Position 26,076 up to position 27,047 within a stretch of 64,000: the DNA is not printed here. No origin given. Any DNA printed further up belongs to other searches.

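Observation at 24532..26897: Contiguous NADAR - RNase H - macro domain - nucleotidyltransferase cassette: candidate ADP-ribosylation/ADPR-signal counter-defence module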

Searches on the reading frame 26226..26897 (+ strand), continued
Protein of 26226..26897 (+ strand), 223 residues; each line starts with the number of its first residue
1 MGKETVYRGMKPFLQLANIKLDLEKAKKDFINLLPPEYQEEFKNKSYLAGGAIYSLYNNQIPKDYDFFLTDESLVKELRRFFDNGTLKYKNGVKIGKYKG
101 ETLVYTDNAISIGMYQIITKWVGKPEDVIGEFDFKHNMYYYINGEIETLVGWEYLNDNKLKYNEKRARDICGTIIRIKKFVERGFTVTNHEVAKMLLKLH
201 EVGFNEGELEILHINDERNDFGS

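Call 33: search_protein_families(library=pfam, proteins=[L009:8932-10134:+, window:26226-26897:+], max_evalue=10)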
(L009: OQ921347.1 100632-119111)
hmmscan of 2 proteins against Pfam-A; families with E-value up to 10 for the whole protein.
L009:8932-10134:+ (400 aa): 1 family
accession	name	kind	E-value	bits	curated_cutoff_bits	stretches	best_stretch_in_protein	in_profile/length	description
PF10403.14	BHD_1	-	0.039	14.3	27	1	21-53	22-54/55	Rad4 beta-hairpin domain 1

window:26226-26897:+ (223 aa): 0 families

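Call 43: find_related_loci(query=A1, collection=viral_contigs, flank=8000)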
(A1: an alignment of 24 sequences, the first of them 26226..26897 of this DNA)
Query A1 (223 aa) in viral_contigs; peptide patterns used: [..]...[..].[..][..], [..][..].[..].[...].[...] (x = any residue, [..] = any of these).
245 stretches matched a pattern; 24 encode a relative of the query (tblastn E <= 1e-3); 24 distinct loci.
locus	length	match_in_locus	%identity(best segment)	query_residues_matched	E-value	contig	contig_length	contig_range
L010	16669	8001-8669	98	1-223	3e-146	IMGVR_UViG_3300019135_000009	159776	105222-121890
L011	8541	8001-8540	99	1-180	3e-117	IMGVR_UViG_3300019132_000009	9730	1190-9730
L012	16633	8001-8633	55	15-223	1e-71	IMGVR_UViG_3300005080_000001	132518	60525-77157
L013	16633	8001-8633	55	15-223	2e-71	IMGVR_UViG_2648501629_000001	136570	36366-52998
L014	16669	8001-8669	48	3-223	3e-68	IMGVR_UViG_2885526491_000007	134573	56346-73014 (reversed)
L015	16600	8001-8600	56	14-212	4e-68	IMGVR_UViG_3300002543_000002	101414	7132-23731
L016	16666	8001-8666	50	4-223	1e-67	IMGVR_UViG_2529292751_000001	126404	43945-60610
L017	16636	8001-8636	53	14-223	1e-67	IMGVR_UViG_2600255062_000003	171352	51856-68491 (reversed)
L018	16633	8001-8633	52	15-223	2e-67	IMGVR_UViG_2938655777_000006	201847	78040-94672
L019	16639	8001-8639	51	14-223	1e-66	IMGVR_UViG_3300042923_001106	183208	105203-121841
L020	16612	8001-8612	52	15-212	3e-62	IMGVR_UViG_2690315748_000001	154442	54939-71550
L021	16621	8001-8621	48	15-221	6e-62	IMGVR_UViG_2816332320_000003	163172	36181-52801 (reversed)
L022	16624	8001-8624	50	15-223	5e-61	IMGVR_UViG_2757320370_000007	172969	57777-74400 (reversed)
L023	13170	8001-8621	50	15-212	6e-61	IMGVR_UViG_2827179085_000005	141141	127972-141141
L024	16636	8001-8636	48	14-223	6e-61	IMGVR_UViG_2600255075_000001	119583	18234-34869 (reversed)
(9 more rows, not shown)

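Call 45: predict_structure(alignment_id=A1)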
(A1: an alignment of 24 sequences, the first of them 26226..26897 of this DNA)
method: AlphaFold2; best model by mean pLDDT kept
length: 223 residues; sequences in the alignment: 24
mean_pLDDT: 90.6   pTM: 0.85
mean pLDDT of the five models: 90.6, 90.3, 90.3, 89.3, 88.9
residues with pLDDT >= 90: 172; 70-90: 36; 50-70: 3; < 50: 12
segments of 3 or more residues with pLDDT < 50: 1-5, 217-223
pLDDT, mean of each block of 10 residues (from residue 1): 60 91 98 97 98 96 97 97 89 91 95 97 96 96 96 93 92 93 95 95 87 62 30
secondary structure, 60 per line:
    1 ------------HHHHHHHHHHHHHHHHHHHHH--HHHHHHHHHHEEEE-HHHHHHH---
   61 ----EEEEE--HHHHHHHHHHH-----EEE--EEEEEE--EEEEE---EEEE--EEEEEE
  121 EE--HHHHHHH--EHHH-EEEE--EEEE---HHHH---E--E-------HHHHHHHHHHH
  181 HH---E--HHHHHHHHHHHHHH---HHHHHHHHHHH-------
elements in order: H13-33 H36-45 E46-49 H51-57 E65-69 H72-82 E88-90 E93-98 E101-105 E109-112 E115-122 H125-131 E139-142 E145-148 H152-155 H170-182 H189-202 H206-216

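Call 47: fold_search(model_id=the predicted structure, library=pdb)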
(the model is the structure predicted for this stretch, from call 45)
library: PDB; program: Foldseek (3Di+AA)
matches with E <= 10: 384; with E <= 0.001: 31
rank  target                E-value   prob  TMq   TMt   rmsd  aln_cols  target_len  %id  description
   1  3aqm_A                7.0e-06  1.00  0.45  0.28   5.8       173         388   18  Structure of bacterial protein (form II) (released 2011-02-09)
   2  3aql_A                7.4e-06  1.00  0.44  0.27   5.6       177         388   16  Structure of bacterial protein (apo form II) (released 2011-02-09)
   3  4wby                  8.9e-06  1.00  0.42  0.27  10.5       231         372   15  tRNA-processing enzyme (apo form I) (released 2015-04-15)
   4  1vfg_A                1.1e-05  1.00  0.40  0.28   9.7       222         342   14  Crystal structure of tRNA nucleotidyltransferase complexed with a primer tRNA and an incoming ATP analog (released 2004-08-10)
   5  4x4w_B                1.1e-05  1.00  0.42  0.26   9.0       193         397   18  Crystal structure of the full-length human mitochondrial CCA-adding enzyme (released 2015-02-11)
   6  1vfg_B                1.6e-05  1.00  0.41  0.28   9.5       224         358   14  Crystal structure of tRNA nucleotidyltransferase complexed with a primer tRNA and an incoming ATP analog (released 2004-08-10)
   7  6q52                  1.7e-05  1.00  0.45  0.30   5.7       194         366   15  Structure of a psychrophilic CCA-adding enzyme in complex with CMPcPP at room temperature in ChipX microfluidic device (released 2019-05-01)
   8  4wc2_A                2.0e-05  1.00  0.43  0.28   9.8       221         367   15  Crystal structure of tRNA nucleotidyltransferase complexed with a primer tRNA and an incoming ATP analog (released 2015-04-15)
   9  6qy6                  2.4e-05  1.00  0.43  0.28   5.0       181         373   16  Crystal structure of the CCA-adding enzyme of a psychrophilic organism (released 2020-03-25)
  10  4wbz_B                3.2e-05  1.00  0.42  0.29   9.0       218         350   13  tRNA-processing enzyme (apo form 2) (released 2015-04-15)
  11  5hc9_B                3.4e-05  1.00  0.45  0.27   8.0       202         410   15  Thermotoga maritima CCA-adding enzyme complexed with tRNA_CCA (released 2016-04-27)
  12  6qxn                  3.6e-05  1.00  0.42  0.27   6.3       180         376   17  Crystal structure of the CCA-adding enzyme of a psychrophilic organism in complex with CTP (released 2020-03-25)
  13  7otr                  3.8e-05  1.00  0.42  0.28   7.2       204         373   16  Crystal structure of a psychrophilic CCA-adding enzyme determined by SAD phasing (released 2021-11-03)
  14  1ou5_A                4.3e-05  1.00  0.41  0.29   8.0       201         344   17  Crystal structure of human CCA-adding enzyme (released 2003-05-06)
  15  7oqx                  4.6e-05  1.00  0.50  0.33   5.2       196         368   17  Crystal structure of a psychrophilic CCA-adding enzyme in complex with CMPcPP (released 2021-11-03)
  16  4x4w_A                4.6e-05  1.00  0.42  0.26   9.1       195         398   18  Crystal structure of the full-length human mitochondrial CCA-adding enzyme (released 2015-02-11)
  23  1miv_A                2.4e-04  1.00  0.45  0.27   7.3       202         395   18  Crystal structure of Bacillus stearothermophilus CCA-adding enzyme (released 2002-12-13)
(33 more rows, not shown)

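Call 77: search_protein_families(library=padloc, proteins=[window:26226-26897:+], max_evalue=0.001)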
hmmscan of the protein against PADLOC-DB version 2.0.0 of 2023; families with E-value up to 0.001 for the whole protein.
window:26226-26897:+ (223 aa): 0 families

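Call 86: list_cluster_members(proteins=[window:26226-26897:+, window:25761-26216:+, window:24532-25014:+])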
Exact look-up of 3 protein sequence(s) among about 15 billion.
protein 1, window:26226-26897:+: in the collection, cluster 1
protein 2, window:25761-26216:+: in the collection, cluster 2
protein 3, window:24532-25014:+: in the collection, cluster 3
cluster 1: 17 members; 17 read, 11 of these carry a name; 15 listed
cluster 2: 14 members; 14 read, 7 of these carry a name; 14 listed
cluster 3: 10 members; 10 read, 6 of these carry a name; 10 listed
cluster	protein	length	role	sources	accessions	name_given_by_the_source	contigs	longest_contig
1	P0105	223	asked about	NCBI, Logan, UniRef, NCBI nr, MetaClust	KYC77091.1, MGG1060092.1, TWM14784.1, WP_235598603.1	hypothetical protein B4092_4828 [Bacillus licheniformis] | hypothetical protein n=1 Tax=Bacillus licheniformis TaxID=1402 RepID=UPI0007944850 | hypothetical protein [Bacillus licheniformis]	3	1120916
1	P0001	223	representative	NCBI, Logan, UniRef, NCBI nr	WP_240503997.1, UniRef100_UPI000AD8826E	hypothetical protein [Bacillus licheniformis] | hypothetical protein n=1 Tax=Bacillus licheniformis TaxID=1402 RepID=UPI000AD8826E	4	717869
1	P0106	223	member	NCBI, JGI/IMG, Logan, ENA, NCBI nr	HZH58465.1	MAG TPA: hypothetical protein VEY70_02580 [Metabacillus sp.] | hypothetical protein [Metabacillus sp.]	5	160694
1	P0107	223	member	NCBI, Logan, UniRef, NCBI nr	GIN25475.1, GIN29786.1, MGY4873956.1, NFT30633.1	hypothetical protein FDF40_03970 [Clostridium sporogenes] | hypothetical protein n=1 Tax=Bacillota TaxID=1239 RepID=UPI0013D57EF2 | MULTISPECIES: hypothetical protein [Bacillota]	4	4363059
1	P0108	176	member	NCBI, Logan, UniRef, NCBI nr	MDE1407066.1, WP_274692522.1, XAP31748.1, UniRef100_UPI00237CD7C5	hypothetical protein [Bacillus licheniformis] | hypothetical protein n=1 Tax=Bacillus licheniformis TaxID=1402 RepID=UPI00237CD7C5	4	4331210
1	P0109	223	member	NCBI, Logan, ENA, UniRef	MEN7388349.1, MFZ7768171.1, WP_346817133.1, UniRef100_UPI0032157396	hypothetical protein [Bacillus licheniformis] | hypothetical protein n=1 Tax=Bacillus licheniformis TaxID=1402 RepID=UPI0032157396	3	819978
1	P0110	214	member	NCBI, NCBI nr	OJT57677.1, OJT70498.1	hypothetical protein BFP46_05105 [Bacillus licheniformis] | hypothetical protein BFP47_11785 [Bacillus licheniformis]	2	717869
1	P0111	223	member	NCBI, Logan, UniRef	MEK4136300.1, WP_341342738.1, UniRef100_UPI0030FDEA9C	hypothetical protein NSQ93_22240 [Bacillus sp. FSL W8-0445] | hypothetical protein n=1 Tax=Bacillus sp. FSL W8-0445 TaxID=2954621 RepID=UPI0030FDEA9C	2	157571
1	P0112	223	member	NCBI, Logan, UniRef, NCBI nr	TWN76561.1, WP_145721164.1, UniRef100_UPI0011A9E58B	hypothetical protein [Bacillus licheniformis] | hypothetical protein n=1 Tax=Bacillus licheniformis TaxID=1402 RepID=UPI0011A9E58B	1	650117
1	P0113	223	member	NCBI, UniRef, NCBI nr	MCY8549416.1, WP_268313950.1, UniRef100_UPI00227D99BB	hypothetical protein MOD25_05800 [Bacillus haynesii] | hypothetical protein n=1 Tax=Bacillus haynesii TaxID=1925021 RepID=UPI00227D99BB | hypothetical protein [Bacillus haynesii]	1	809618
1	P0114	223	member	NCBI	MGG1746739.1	hypothetical protein ABDI04_04960 [Bacillus licheniformis]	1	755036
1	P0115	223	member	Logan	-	-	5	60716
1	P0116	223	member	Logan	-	-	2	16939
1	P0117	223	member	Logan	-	-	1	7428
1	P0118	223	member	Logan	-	-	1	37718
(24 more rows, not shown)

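Call 87: fold_search(model_id=the predicted structure, library=viral)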
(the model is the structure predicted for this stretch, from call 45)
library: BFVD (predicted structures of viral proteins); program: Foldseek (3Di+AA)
matches with E <= 10: 702; with E <= 0.001: 103
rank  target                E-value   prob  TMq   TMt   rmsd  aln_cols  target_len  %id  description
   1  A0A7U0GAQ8            2.7e-11  1.00  0.57  0.30   7.2       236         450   19  (no name in the UniProt tables at hand)
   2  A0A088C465            5.6e-11  1.00  0.62  0.38   3.6       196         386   21  (no name in the UniProt tables at hand)
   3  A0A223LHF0            5.9e-11  1.00  0.55  0.33   9.1       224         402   22  Uncharacterized protein [Pseudoalteromonas phage J2-1]
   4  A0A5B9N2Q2            1.1e-10  1.00  0.58  0.40   5.9       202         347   19  Uncharacterized protein [Aeromonas phage 2L372X]
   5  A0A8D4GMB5            1.6e-10  1.00  0.54  0.54   9.2       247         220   13  (no name in the UniProt tables at hand)
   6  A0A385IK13            2.7e-08  1.00  0.53  0.53   6.9       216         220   17  Uncharacterized protein [Bacillus phage v_B-Bak10]
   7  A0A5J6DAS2            4.2e-08  1.00  0.56  0.29   9.3       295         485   14  Uncharacterized protein [Erwinia phage pEp_SNUABM_01]
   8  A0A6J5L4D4            4.5e-08  1.00  0.55  0.62   5.5       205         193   20  Uncharacterized protein [uncultured Caudovirales phage]
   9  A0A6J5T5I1            2.0e-07  1.00  0.56  0.47   5.9       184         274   19  Nucleotidyltransferase [uncultured Caudovirales phage]
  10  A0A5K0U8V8            2.0e-07  1.00  0.44  0.16  11.0       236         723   15  Uncharacterized protein [Yasminevirus sp. GU-2018]
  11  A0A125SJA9            3.5e-07  1.00  0.45  0.25   6.1       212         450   20  (no name in the UniProt tables at hand)
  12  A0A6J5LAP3            7.8e-07  1.00  0.50  0.53   8.2       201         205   15  Uncharacterized protein [uncultured Caudovirales phage]
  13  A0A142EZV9            1.6e-06  1.00  0.50  0.61   5.6       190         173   13  (no name in the UniProt tables at hand)
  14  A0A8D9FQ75            1.6e-06  1.00  0.45  0.27   7.4       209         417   22  Gp28 [uncultured marine phage]
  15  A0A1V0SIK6            1.6e-06  1.00  0.41  0.27   8.4       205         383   17  Uncharacterized protein [Klosneuvirus KNV1]
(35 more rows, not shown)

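Call 95: search_protein_representatives(alignment_id=A1)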
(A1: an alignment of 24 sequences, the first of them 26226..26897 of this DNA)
Query: 24 sequences, 254 profile positions. Proteins with E-value up to 0.001 (for the whole library): 4320; up to 1e-10: 2037; up to 1e-30: 557. The best 150 are listed.
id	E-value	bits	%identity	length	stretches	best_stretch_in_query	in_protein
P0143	3.7e-88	311.6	-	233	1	21-236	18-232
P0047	1.1e-80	287.1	-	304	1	34-240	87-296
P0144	1.2e-80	287.0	-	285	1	29-247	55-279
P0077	2.8e-80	285.8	-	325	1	7-230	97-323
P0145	6.7e-80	284.6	-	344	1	15-233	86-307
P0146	1.3e-74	267.3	-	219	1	24-236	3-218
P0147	1.7e-72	260.3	-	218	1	22-232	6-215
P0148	2.8e-70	253.1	-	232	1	26-232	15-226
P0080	4.1e-70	252.5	-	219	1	19-230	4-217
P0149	9.2e-70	251.3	-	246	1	30-232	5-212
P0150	5.0e-68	245.7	-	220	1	27-237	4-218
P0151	8.2e-68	245.0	-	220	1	28-236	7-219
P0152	5.0e-67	242.4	-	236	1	20-233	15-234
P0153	1.6e-66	240.8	-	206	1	28-227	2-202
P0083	2.1e-65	237.1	-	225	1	26-229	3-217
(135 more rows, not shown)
